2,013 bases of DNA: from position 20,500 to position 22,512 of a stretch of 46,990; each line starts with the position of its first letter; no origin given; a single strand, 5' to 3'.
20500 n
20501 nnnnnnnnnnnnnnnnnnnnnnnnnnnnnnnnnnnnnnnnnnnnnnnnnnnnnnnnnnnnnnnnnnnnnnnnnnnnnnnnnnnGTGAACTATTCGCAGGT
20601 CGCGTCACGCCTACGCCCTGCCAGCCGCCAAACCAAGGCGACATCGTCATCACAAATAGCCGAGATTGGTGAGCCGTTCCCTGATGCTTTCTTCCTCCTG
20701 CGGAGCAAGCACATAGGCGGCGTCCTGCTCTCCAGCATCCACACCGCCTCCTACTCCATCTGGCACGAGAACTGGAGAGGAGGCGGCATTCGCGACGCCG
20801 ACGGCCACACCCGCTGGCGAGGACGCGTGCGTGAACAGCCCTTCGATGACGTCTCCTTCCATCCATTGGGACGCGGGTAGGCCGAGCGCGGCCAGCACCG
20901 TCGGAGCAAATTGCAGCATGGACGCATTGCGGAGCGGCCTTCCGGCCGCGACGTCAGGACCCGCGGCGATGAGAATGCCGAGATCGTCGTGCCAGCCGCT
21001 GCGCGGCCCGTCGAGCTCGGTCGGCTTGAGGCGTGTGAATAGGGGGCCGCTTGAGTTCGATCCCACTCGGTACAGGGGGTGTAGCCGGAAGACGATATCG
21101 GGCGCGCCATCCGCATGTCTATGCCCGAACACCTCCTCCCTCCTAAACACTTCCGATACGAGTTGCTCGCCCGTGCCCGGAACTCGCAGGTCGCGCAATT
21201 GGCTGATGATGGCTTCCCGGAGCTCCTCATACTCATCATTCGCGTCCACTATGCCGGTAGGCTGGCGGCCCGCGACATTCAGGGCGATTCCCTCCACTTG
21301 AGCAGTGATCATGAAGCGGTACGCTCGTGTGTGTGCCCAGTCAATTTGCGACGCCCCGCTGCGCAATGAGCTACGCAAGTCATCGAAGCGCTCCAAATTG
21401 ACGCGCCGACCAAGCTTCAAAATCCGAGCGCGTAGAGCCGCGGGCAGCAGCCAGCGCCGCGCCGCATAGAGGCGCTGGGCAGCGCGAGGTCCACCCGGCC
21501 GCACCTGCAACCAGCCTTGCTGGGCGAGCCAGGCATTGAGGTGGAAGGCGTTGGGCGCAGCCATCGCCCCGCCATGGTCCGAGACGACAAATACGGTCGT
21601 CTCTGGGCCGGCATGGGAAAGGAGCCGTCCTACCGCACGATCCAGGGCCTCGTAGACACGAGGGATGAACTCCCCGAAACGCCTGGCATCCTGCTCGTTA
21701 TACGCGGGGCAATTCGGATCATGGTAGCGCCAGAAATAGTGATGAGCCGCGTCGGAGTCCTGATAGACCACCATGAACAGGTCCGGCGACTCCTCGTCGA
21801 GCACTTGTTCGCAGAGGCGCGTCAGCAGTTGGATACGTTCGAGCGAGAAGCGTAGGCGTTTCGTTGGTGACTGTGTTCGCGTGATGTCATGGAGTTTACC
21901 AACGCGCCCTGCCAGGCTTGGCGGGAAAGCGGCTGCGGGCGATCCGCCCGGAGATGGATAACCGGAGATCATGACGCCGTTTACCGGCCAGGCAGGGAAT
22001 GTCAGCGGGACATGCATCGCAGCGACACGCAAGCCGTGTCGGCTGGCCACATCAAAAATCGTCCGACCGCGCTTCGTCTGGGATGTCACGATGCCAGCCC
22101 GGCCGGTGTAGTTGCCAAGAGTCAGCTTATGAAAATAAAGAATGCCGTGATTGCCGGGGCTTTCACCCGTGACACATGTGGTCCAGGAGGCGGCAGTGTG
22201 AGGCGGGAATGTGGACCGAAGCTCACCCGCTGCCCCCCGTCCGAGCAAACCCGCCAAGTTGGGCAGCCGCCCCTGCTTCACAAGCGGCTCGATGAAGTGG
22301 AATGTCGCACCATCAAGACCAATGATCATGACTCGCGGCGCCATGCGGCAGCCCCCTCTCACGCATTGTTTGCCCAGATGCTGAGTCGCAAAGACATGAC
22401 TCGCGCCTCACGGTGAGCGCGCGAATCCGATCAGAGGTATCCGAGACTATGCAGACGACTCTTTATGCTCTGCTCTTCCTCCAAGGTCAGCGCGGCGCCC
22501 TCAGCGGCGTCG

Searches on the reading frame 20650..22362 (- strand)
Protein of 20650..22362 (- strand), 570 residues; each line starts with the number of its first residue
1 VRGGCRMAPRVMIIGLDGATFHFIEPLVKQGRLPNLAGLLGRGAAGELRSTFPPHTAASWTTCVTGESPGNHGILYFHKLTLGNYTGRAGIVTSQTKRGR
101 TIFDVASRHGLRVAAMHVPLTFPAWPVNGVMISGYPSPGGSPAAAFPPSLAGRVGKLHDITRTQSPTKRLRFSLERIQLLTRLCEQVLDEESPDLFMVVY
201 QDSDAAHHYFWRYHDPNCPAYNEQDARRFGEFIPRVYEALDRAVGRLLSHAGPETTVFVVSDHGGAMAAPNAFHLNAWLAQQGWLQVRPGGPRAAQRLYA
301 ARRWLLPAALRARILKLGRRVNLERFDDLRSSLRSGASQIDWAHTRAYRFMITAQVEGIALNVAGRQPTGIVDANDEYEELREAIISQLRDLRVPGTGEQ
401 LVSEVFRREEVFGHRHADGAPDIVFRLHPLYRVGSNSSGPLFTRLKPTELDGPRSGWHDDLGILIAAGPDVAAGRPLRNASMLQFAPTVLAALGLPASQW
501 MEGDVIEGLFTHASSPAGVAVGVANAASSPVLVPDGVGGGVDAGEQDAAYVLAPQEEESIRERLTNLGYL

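Call 5: search_protein_families(library=pfam, proteins=[window:20650-22362:-], max_evalue=0.01)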
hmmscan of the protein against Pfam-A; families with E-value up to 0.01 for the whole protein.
window:20650-22362:- (570 aa): 2 families
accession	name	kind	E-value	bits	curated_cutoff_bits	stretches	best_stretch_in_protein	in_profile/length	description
PF01663.27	Phosphodiest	-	3.4e-39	135.8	23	1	11-342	1-241/342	Type I phosphodiesterase / nucleotide pyrophosphatase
PF00884.28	Sulfatase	-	0.0004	20.2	25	1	178-277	147-256/301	Sulfatase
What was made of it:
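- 20650..22362 (-): Paralog C, 570 aa. PF01663 E 3.4e-39 (call 5).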

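Call 6: search_protein_families(library=ncbifam, proteins=[window:20650-22362:-], max_evalue=0.01)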
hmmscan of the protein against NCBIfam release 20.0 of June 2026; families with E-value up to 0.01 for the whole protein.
window:20650-22362:- (570 aa): 1 family
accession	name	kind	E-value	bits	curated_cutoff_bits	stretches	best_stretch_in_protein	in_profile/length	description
TIGR02335.1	hydr_PhnA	equivalog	1.2e-07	31.2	407.55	1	11-116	15-119/408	phosphonoacetate hydrolase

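Call 9: search_solved_structures(query=window:20650-22362:-, max_evalue=0.01, show_alignments=2)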
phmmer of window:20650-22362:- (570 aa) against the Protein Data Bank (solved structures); distinct sequences matched with E-value up to 0.01: 0.
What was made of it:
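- Tried and rejected: A single-sequence PDB search with C returned nothing (call 9).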

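Call 12: find_homologous_proteins(query=window:20650-22362:-, max_evalue=1e-10)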
Query window:20650-22362:- (570 aa): 823 proteins with E <= 1e-10 among 8000 candidates; the best 120 are listed.
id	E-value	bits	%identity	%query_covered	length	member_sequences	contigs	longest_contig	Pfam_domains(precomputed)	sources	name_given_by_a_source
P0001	0.0e+0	1278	99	99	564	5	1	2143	PF01663.28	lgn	-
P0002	9.4e-238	809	65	99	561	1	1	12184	PF01663.28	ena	-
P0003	1.1e-237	809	64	99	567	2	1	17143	PF01663.28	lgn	-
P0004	3.8e-235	800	62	99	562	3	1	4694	PF01663.28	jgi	jgi:predicted AlkP superfamily phosphohydrolase/phosphomutase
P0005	3.9e-235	800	64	99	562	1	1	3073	PF01663.28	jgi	-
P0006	6.4e-235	799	64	99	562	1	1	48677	PF01663.28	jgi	jgi:predicted AlkP superfamily phosphohydrolase/phosphomutase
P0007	1.3e-206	706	57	99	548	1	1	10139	PF01663.28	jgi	-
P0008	7.1e-196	671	56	99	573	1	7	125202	PF01663.28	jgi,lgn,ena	jgi:predicted AlkP superfamily phosphohydrolase/phosphomutase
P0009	4.3e-187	642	62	83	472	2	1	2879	PF01663.28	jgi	jgi:predicted AlkP superfamily phosphohydrolase/phosphomutase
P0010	2.1e-183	629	52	98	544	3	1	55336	PF01663.28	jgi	jgi:predicted AlkP superfamily phosphohydrolase/phosphomutase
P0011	5.0e-181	622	52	99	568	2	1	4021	PF01663.28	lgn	-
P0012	9.1e-171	588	50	99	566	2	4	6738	PF01663.28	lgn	-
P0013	6.5e-166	572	50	99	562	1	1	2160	PF01663.28,PF00884.29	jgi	jgi:predicted AlkP superfamily phosphohydrolase/phosphomutase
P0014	5.5e-165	569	49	99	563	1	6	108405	PF01663.28,PF00884.29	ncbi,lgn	ncbi:MAG TPA: alkaline phosphatase family protein [Ktedonobacterales bacterium]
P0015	2.3e-164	566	48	99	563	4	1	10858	PF01663.28,PF00884.29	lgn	-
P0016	3.2e-162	559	48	99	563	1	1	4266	PF01663.28,PF00884.29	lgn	-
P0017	2.1e-153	530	48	99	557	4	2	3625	PF01663.28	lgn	-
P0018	3.6e-153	530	48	99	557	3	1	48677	PF01663.28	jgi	jgi:predicted AlkP superfamily phosphohydrolase/phosphomutase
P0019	1.8e-148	514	48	99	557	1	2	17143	PF01663.28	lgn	-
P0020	8.5e-147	509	45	99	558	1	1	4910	PF01663.28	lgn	-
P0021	7.2e-145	502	45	98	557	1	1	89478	PF01663.28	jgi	jgi:predicted AlkP superfamily phosphohydrolase/phosphomutase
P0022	1.2e-144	501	45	99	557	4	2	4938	PF01663.28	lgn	-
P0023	4.8e-144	499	46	98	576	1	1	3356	PF01663.28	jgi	-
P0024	5.3e-141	489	46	99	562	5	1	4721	PF01663.28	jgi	jgi:predicted AlkP superfamily phosphohydrolase/phosphomutase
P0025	1.5e-136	475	44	99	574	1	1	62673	PF01663.28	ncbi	ncbi:MAG: alkaline phosphatase family protein [Ktedonobacterales bacterium]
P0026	3.4e-134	467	44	99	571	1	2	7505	PF01663.28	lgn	-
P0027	9.2e-134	465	44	99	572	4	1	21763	PF01663.28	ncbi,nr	ncbi:MAG TPA: alkaline phosphatase family protein [Ktedonobacterales bacterium]|nr:alkaline phosphat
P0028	8.2e-133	462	43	100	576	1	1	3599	PF01663.28,PF00884.29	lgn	-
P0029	1.9e-129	451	43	98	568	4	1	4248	PF01663.28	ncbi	ncbi:MAG TPA: alkaline phosphatase family protein [Ktedonobacterales bacterium]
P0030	8.1e-129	449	43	98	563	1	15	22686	PF01663.28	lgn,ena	-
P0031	2.0e-127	445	42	99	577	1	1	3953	PF01663.28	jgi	jgi:predicted AlkP superfamily phosphohydrolase/phosphomutase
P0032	2.6e-127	444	42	98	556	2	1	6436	PF01663.28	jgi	jgi:predicted AlkP superfamily phosphohydrolase/phosphomutase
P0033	4.6e-126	440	41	98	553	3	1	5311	PF01663.28,PF00884.29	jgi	jgi:predicted AlkP superfamily phosphohydrolase/phosphomutase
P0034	1.6e-125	438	42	99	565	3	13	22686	PF01663.28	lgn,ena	-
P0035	1.1e-124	436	42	98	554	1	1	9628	PF01663.28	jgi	-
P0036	2.1e-124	435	41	99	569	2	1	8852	PF01663.28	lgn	-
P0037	7.5e-123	429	41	98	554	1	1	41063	PF01663.28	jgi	jgi:predicted AlkP superfamily phosphohydrolase/phosphomutase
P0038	4.0e-120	420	40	99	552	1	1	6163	PF01663.28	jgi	jgi:predicted AlkP superfamily phosphohydrolase/phosphomutase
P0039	5.9e-117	410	38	98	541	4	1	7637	PF01663.28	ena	-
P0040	1.2e-111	392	37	98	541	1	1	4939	PF01663.28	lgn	-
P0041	2.5e-111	391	40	98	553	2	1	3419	PF01663.28,PF00884.29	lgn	-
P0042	6.7e-111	390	40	90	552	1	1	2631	PF01676.24,PF01663.28,PF00884.29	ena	-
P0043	1.7e-110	389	40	98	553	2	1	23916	PF01663.28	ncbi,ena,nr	ncbi:MAG: alkaline phosphatase family protein [Anaerolineae bacterium]|nr:alkaline phosphatase famil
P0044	3.8e-109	384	39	99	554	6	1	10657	PF01663.28,PF00884.29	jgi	-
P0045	6.0e-109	384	37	98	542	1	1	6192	PF01663.28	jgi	jgi:predicted AlkP superfamily phosphohydrolase/phosphomutase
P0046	5.7e-108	380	39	99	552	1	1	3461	PF01663.28,PF00884.29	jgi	jgi:predicted AlkP superfamily phosphohydrolase/phosphomutase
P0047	8.6e-108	380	40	98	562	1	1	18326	PF01676.24,PF01663.28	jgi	jgi:predicted AlkP superfamily phosphohydrolase/phosphomutase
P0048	1.3e-105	373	39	98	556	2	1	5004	PF01663.28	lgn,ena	-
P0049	2.7e-105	371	37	99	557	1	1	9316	PF01663.28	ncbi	-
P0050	4.6e-105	371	39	99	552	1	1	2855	PF01663.28,PF00884.29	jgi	-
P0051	5.8e-105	370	39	99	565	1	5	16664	PF01663.28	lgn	-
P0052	1.3e-103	366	39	89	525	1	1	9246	PF01663.28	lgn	-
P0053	2.3e-103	365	38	98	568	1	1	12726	PF01663.28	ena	-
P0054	5.2e-102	361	38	98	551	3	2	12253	PF01663.28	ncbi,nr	ncbi:MAG: hypothetical protein D6759_04630 [Chloroflexi bacterium]|nr:MAG: hypothetical protein D675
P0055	3.3e-101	358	39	99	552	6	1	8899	PF01663.28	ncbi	ncbi:MAG: alkaline phosphatase family protein [Anaerolineae bacterium]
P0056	7.0e-101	357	38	98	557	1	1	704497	PF01663.28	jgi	-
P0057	7.1e-101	357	37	98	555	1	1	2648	PF01663.28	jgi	jgi:predicted AlkP superfamily phosphohydrolase/phosphomutase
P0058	2.0e-100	355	39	99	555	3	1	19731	PF01663.28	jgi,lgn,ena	-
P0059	4.3e-100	354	38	98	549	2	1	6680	PF01663.28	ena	-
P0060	1.1e-99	353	37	98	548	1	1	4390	PF01663.28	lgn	-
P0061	1.2e-99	353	38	98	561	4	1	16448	PF01663.28,PF00884.29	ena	-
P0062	9.5e-99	350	37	99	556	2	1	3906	PF01663.28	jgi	jgi:predicted AlkP superfamily phosphohydrolase/phosphomutase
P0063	2.6e-98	348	37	98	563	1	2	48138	PF01663.28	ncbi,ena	-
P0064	5.9e-98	347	38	98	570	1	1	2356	PF01676.24,PF01663.28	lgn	-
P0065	8.4e-98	347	37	98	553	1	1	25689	PF01663.28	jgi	jgi:predicted AlkP superfamily phosphohydrolase/phosphomutase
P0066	1.3e-97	346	37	99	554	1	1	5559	PF01663.28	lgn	-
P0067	2.2e-97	345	36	98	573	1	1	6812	PF01663.28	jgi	-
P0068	7.7e-97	344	36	98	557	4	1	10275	PF01663.28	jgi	jgi:predicted AlkP superfamily phosphohydrolase/phosphomutase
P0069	1.0e-96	343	37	89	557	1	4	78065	PF01663.28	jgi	jgi:predicted AlkP superfamily phosphohydrolase/phosphomutase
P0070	1.2e-96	343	37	99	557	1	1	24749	PF01663.28,PF00884.29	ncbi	-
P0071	1.2e-96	343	36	99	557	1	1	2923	PF01663.28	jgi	-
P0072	1.4e-96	343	37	99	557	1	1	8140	PF01663.28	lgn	-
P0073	6.9e-96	340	38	98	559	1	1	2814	PF01663.28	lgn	-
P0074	1.4e-95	339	37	99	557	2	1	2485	PF01663.28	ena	-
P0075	1.6e-95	339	38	98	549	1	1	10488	PF01663.28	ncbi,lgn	-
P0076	2.8e-95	338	37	88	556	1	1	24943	PF01663.28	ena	-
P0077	4.9e-95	338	37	89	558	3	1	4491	PF01663.28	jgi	jgi:predicted AlkP superfamily phosphohydrolase/phosphomutase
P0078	5.7e-95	337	38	98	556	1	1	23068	PF01663.28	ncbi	-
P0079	7.2e-95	337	38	98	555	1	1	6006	PF01663.28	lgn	-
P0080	9.7e-95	337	35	99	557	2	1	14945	PF01663.28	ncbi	-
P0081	5.7e-94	334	36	89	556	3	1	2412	PF01663.28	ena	-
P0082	1.2e-93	333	37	99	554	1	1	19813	PF01663.28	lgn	-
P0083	1.5e-93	333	36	90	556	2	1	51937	PF01663.28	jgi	jgi:predicted AlkP superfamily phosphohydrolase/phosphomutase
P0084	2.8e-93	332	37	98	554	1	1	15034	PF01663.28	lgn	-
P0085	3.6e-93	331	36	89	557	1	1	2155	PF01663.28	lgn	-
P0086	5.1e-93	331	37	88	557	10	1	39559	PF01663.28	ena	-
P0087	6.5e-93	331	36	90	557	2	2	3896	PF01663.28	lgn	-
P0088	8.4e-93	330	37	98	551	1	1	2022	PF01663.28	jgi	jgi:predicted AlkP superfamily phosphohydrolase/phosphomutase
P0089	9.2e-93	330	35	90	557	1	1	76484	PF01663.28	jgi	jgi:predicted AlkP superfamily phosphohydrolase/phosphomutase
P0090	1.2e-92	330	37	98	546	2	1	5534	PF01663.28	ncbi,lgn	-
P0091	1.6e-92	329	37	98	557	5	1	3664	PF01663.28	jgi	-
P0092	1.9e-92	329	37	88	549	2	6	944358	PF01663.28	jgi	-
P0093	2.1e-92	329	36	88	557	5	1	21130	PF01663.28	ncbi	ncbi:MAG: alkaline phosphatase family protein [Ktedonobacteraceae bacterium]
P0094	2.1e-92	329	37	99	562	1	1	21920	PF01663.28,PF00884.29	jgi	-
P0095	2.9e-92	328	36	89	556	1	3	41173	PF01663.28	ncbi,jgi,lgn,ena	-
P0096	3.2e-92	328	37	98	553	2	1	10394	PF01663.28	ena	-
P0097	3.8e-92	328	36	89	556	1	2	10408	PF01663.28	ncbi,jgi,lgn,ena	-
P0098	5.3e-92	328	36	89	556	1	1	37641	PF01663.28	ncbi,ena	-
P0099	5.8e-92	327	37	88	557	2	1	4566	PF01663.28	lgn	-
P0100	6.8e-92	327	36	90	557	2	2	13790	PF01663.28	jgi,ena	-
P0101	8.0e-92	327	36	90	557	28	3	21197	PF01663.28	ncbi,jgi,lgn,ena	-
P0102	1.5e-91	326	36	98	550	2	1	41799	PF01663.28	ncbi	-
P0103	2.3e-91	325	36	99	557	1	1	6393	PF01663.28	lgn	-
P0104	2.4e-91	325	37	89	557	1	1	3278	PF01663.28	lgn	-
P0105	2.5e-91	325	38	88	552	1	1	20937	PF01663.28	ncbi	-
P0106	2.6e-91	325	36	89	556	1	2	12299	PF01663.28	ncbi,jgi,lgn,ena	-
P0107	2.6e-91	325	35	99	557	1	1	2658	PF01663.28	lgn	-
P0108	3.2e-91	325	36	99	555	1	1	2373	PF01663.28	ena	-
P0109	3.2e-91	325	37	89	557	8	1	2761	PF01663.28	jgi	jgi:predicted AlkP superfamily phosphohydrolase/phosphomutase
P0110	4.3e-91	325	38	88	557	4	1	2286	PF01663.28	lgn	-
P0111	5.0e-91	324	35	89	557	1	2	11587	PF01663.28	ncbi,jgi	jgi:predicted AlkP superfamily phosphohydrolase/phosphomutase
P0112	6.1e-91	324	36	98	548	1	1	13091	PF01663.28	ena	-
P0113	9.2e-91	324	35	98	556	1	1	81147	PF01663.28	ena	-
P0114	1.3e-90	323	36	89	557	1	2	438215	PF01663.28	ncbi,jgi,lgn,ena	-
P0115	1.7e-90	323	38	89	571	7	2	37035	PF01663.28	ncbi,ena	-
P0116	2.0e-90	322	36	89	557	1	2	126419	PF01663.28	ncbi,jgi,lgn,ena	-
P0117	2.1e-90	322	36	98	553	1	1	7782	PF01663.28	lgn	-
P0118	2.2e-90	322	36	88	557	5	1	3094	PF01663.28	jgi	-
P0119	2.5e-90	322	36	98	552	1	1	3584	PF01663.28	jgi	jgi:predicted AlkP superfamily phosphohydrolase/phosphomutase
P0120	3.1e-90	322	36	89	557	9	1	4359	PF01663.28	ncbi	-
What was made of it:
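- On PglZ (AP-superfamily domain of BREX and other systems) and Metalloenzyme (PF01676: iPGM, phosphopentomutase): A few distant homologs carry a precomputed weak PF01676 label (call 12).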

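Call 13: find_encoding_contigs(protein=P0006, flank=10000, max_places=2)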
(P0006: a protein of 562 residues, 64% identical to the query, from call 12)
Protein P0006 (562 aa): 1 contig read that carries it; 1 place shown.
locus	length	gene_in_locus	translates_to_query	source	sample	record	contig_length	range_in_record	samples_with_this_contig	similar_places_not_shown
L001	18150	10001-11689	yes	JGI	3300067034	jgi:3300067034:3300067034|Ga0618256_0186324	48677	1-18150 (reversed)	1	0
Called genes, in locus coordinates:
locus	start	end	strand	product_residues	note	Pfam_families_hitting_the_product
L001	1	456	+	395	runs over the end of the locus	PF13439:Glyco_transf_4, PF13579:Glyco_trans_4_4, PF20706:GT4-conflict, PF00534:Glycos_transf_1, PF13692:Glyco_trans_1_4, PF13524:Glyco_trans_1_2 (faint)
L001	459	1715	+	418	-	PF13439:Glyco_transf_4, PF13579:Glyco_trans_4_4, PF20706:GT4-conflict, PF00534:Glycos_transf_1, PF13692:Glyco_trans_1_4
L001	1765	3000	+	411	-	PF13439:Glyco_transf_4, PF00534:Glycos_transf_1, PF13692:Glyco_trans_1_4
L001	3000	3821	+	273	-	PF02397:Bac_transf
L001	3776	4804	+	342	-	PF01073:3Beta_HSD, PF01370:Epimerase, PF02719:Polysacc_synt_2, PF04321:RmlD_sub_bind, PF13460:NAD_binding_10 (weak), PF16363:GDP_Man_Dehyd, PF07993:NAD_binding_4 (weak)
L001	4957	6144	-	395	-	-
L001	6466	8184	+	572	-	PF01943:Polysacc_synt, PF13440:Polysacc_synt_3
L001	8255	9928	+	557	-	PF01663:Phosphodiest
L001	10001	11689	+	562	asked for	PF01663:Phosphodiest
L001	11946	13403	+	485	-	PF13360:PQQ_2 (faint), PF13570:Beta-prop_ACSF4 (faint), PF01011:PQQ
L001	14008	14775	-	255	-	PF00072:Response_reg (weak), PF08281:Sigma70_r4_2 (faint), PF00196:GerE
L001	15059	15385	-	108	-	-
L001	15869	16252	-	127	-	-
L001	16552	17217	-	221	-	PF00196:GerE, PF08281:Sigma70_r4_2 (weak)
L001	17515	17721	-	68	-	-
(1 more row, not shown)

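Call 14: find_encoding_contigs(protein=P0008, flank=10000, max_places=2)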
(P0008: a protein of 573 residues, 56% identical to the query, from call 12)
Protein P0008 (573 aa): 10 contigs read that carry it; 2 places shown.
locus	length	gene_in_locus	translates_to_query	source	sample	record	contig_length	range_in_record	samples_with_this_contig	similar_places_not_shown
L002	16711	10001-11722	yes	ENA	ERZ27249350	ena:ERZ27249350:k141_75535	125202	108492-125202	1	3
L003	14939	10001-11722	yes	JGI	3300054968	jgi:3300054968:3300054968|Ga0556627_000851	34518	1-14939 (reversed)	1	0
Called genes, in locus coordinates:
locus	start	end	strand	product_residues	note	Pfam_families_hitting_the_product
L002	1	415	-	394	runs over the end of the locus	PF25917:BSH_RND, PF25973:BSH_CzcB (weak), PF25919:BSH_CusB, PF25984:BSH_YknX (weak), PF25954:Beta-barrel_RND_2, PF25967:RND-MFP_C (weak), PF25975:CzcB_C (weak), PF25989:YknX_C, +1 more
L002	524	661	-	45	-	-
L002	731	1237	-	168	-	-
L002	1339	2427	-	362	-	PF00535:Glycos_transf_2, PF10111:Glyco_tranf_2_2 (weak)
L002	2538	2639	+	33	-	-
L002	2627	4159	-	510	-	PF13088:BNR_2 (faint), PF02012:BNR (faint)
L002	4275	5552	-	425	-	PF10282:Lactonase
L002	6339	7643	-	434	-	-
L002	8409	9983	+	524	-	PF01943:Polysacc_synt, PF13440:Polysacc_synt_3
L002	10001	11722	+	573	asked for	PF01663:Phosphodiest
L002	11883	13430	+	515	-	-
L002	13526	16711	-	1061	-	?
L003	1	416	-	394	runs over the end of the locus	PF25917:BSH_RND, PF25973:BSH_CzcB (weak), PF25919:BSH_CusB, PF25984:BSH_YknX (weak), PF25954:Beta-barrel_RND_2, PF25967:RND-MFP_C (weak), PF25975:CzcB_C (weak), PF25989:YknX_C, +1 more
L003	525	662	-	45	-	-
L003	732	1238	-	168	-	-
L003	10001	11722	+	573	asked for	PF01663:Phosphodiest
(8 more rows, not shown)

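Call 15: find_encoding_contigs(protein=P0014, flank=10000, max_places=2)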
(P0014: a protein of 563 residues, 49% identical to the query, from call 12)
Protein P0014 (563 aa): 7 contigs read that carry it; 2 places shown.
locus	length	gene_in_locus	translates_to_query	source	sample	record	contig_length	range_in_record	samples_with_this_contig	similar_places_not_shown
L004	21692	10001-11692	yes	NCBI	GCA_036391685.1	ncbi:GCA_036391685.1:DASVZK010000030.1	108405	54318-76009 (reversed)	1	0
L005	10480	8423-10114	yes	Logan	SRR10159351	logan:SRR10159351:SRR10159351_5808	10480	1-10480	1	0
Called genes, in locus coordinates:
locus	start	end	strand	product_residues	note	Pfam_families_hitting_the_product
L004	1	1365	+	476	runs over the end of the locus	PF00884:Sulfatase (faint), PF01663:Phosphodiest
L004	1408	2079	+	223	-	PF01583:APS_kinase, PF13671:AAA_33 (weak)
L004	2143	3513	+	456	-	PF01663:Phosphodiest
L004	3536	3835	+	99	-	-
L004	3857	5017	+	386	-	PF14306:PUA_2, PF01747:ATP-sulfurylase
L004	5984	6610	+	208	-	PF07730:HisKA_3, PF13581:HATPase_c_2 (weak), PF02518:HATPase_c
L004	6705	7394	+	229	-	PF00072:Response_reg, PF08279:HTH_11 (faint), PF00196:GerE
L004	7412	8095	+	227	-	-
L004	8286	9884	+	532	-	PF01943:Polysacc_synt, PF13440:Polysacc_synt_3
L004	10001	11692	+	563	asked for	PF01663:Phosphodiest, PF00884:Sulfatase (weak)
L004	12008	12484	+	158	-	PF01613:Flavin_Reduct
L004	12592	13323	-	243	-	PF05198:IF3_N, PF00707:IF3_C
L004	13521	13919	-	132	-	-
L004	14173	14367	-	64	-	PF00830:Ribosomal_L28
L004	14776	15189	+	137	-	PF03780:Asp23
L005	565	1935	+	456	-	PF01663:Phosphodiest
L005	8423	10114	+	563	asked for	PF01663:Phosphodiest, PF00884:Sulfatase (weak)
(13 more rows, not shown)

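Call 17: find_encoding_contigs(protein=P0056, flank=10000, max_places=1)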
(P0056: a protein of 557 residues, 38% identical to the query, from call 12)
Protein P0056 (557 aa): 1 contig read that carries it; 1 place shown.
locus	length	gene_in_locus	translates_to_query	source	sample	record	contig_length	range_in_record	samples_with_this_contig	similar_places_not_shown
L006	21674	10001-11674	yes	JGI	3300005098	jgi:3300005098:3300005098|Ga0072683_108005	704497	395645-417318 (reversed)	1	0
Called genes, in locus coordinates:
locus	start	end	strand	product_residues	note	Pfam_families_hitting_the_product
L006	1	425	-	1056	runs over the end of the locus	-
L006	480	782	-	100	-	-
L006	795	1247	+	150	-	-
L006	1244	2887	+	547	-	PF01663:Phosphodiest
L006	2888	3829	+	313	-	PF00535:Glycos_transf_2, PF13641:Glyco_tranf_2_3, PF13632:Glyco_trans_2_3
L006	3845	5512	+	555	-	PF01663:Phosphodiest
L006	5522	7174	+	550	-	PF01663:Phosphodiest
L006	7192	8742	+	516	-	PF01663:Phosphodiest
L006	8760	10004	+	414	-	PF13439:Glyco_transf_4, PF00534:Glycos_transf_1, PF13692:Glyco_trans_1_4, PF13524:Glyco_trans_1_2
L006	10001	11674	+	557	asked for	PF01663:Phosphodiest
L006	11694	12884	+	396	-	PF13439:Glyco_transf_4, PF00534:Glycos_transf_1, PF13692:Glyco_trans_1_4, PF13524:Glyco_trans_1_2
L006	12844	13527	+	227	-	PF02397:Bac_transf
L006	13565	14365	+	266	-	PF01507:PAPS_reduct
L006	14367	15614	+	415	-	PF00009:GTP_EFTU, PF01926:MMR_HSR1 (faint), PF03144:GTP_EFTU_D2, PF22594:GTP-eEF1A_C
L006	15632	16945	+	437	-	PF01663:Phosphodiest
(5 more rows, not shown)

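Call 18: find_encoding_contigs(protein=P0092, flank=10000, max_places=1)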
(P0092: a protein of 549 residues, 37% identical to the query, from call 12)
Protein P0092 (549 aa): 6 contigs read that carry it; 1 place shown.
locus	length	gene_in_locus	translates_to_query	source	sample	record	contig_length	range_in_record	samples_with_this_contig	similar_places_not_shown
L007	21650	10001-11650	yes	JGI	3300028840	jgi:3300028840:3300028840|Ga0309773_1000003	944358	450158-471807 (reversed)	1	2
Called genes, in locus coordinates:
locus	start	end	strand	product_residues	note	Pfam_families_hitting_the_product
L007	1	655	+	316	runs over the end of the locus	PF01522:Polysacc_deac_1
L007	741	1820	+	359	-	-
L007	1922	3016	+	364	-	-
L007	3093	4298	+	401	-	PF13243:SQHop_cyclase_C (weak), PF25840:Ulvan_lyase_N (faint)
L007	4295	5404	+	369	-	PF13579:Glyco_trans_4_4, PF02350:Epimerase_2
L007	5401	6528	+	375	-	PF13439:Glyco_transf_4, PF13579:Glyco_trans_4_4, PF00534:Glycos_transf_1, PF13692:Glyco_trans_1_4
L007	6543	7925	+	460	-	PF01663:Phosphodiest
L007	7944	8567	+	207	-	PF01583:APS_kinase, PF08433:KTI12, PF13671:AAA_33 (weak)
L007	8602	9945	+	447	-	PF01663:Phosphodiest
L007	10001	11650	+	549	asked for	PF01663:Phosphodiest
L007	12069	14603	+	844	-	PF22848:ASD1_dom, PF00041:fn3 (faint), PF16656:Pur_ac_phosph_N (weak), PF13860:FlgD_ig, PF18962:Por_Secre_tail (weak)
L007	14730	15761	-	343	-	PF00685:Sulfotransfer_1, PF13469:Sulfotransfer_3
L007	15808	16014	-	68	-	-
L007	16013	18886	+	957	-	PF13485:Peptidase_MA_2 (weak), PF00930:DPPIV_N (faint), PF26550:Tricorn_2nd, PF25174:Beta-prop_THOC3 (faint), PF26549:Tricorn_N, PF07676:PD40, PF01103:Omp85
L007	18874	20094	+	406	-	PF01011:PQQ (faint), PF13570:Beta-prop_ACSF4, PF13360:PQQ_2, PF25293:Beta-prop_EMC1_N (faint), PF13570:Beta-prop_ACSF4, PF13360:PQQ_2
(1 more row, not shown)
